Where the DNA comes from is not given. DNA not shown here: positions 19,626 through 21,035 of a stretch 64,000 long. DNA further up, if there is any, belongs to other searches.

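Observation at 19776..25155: Unusually partitioned glutamate-synthase-like system: separate amidotransferase, fused GXGXG+FMN protein, and a GltD-like reductase fused to a second TIM-barrel-like domain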

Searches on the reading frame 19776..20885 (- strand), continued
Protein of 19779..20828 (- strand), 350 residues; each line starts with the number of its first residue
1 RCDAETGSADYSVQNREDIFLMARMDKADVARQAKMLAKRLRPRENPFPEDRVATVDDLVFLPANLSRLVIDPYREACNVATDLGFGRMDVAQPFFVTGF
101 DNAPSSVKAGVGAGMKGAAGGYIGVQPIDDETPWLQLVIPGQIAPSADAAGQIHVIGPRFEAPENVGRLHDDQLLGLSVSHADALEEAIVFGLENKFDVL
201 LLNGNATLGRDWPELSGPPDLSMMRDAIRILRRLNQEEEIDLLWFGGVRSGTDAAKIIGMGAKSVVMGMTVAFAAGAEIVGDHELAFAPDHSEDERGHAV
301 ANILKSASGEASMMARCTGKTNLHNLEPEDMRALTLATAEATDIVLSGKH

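Call 63: find_encoding_contigs(protein=P0187, flank=8000, max_places=3)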
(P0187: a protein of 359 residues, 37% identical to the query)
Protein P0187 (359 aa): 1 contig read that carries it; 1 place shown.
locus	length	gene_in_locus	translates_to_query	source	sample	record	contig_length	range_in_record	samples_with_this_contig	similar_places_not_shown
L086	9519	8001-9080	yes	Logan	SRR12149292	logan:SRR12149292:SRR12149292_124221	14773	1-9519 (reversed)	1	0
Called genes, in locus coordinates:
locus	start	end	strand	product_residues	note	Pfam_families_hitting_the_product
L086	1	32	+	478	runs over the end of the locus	PF00171:Aldedh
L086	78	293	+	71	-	PF11127:YgaP-like_TM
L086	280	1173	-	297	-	PF00149:Metallophos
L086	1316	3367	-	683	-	-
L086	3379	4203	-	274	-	-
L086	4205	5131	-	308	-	PF00005:ABC_tran, PF13304:AAA_21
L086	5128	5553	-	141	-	PF00392:GntR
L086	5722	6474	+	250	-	PF01493:GXGXG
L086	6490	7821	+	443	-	PF01645:Glu_synthase, PF01070:FMN_dh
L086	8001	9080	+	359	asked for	PF01645:Glu_synthase (weak)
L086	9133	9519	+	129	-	?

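Call 107: search_dna_similar(query=window:19779-20798:-, collection=plasmids, mode=protein, max_rows=12, max_evalue=0.001)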
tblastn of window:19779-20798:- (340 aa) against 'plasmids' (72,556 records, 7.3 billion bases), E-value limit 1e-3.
Records with a match: 238; places in all: 238; records where one place covers at least 80% of the query: 0.
Best place of each record, by identity: <60% 238.
By first word of the organism name: Rhizobium 135; Sinorhizobium 28; Acinetobacter 20; Aminobacter 9; Paracoccus 8; Paraburkholderia 6; Shinella 4; Burkholderia 4; Thioclava 3; Ponticoccus 2; and 16 more.
By predicted mobility (MOB-suite, as given by PLSDB): non-mobilizable 144; mobilizable 56; conjugative 38.
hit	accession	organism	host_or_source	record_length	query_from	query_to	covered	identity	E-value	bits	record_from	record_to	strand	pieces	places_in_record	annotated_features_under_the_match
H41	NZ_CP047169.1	Ponticoccus alexandrii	surface sea water,shallow sea, symbosis ...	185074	188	338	44%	32.8%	3e-13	78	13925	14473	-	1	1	FMN-binding glutamate synthase family protein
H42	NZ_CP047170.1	Ponticoccus alexandrii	surface sea water,shallow sea, symbosis ...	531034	188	338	44%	32.8%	3e-13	78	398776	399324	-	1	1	FMN-binding glutamate synthase family protein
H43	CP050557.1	Rhizobium leguminosarum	Vicia sativa,cell culture,root nodule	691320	188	340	45%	31.9%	3e-12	75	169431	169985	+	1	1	none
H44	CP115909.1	Agrobacterium tumefaciens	Russian Sage,cell culture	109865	188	340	45%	31.9%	9e-12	74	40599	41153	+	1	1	FMN-binding glutamate synthase family protein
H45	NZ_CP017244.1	Rhizobium etli 8C-3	Phaseolus vulgaris,cell culture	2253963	188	338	44%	32.2%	1e-11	73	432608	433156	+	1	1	record has no annotation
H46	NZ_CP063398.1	Rhizobium sp. SL42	Amphicarpaea bracteata,Whole ...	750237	188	338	44%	31.9%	9e-13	77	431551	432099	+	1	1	FMN-binding glutamate synthase family protein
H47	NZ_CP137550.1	Streptomyces sp. N50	Selaginella tamariscina,cell ...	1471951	193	338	43%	33.0%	3e-12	75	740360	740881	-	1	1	record has no annotation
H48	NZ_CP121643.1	Rhizobium sp. CC1099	Onobrychis viciifolia,cell culture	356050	188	340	45%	31.4%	2e-12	76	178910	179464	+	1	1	FMN-binding glutamate synthase family protein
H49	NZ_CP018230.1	Rhizobium leguminosarum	Vavilovia formosa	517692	188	340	45%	31.4%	9e-12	74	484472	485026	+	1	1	FMN-binding glutamate synthase family protein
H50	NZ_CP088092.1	Rhizobium laguerreae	cell culture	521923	188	340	45%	31.4%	1e-11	74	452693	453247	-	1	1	FMN-binding glutamate synthase family protein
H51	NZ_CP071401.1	Rhizobium leguminosarum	lentil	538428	188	340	45%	31.4%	1e-11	74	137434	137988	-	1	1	FMN-binding glutamate synthase family protein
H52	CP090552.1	Rhizobium leguminosarum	Trifolium pratense,Cell culture,Plant ...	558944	188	340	45%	31.4%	1e-11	74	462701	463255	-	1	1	none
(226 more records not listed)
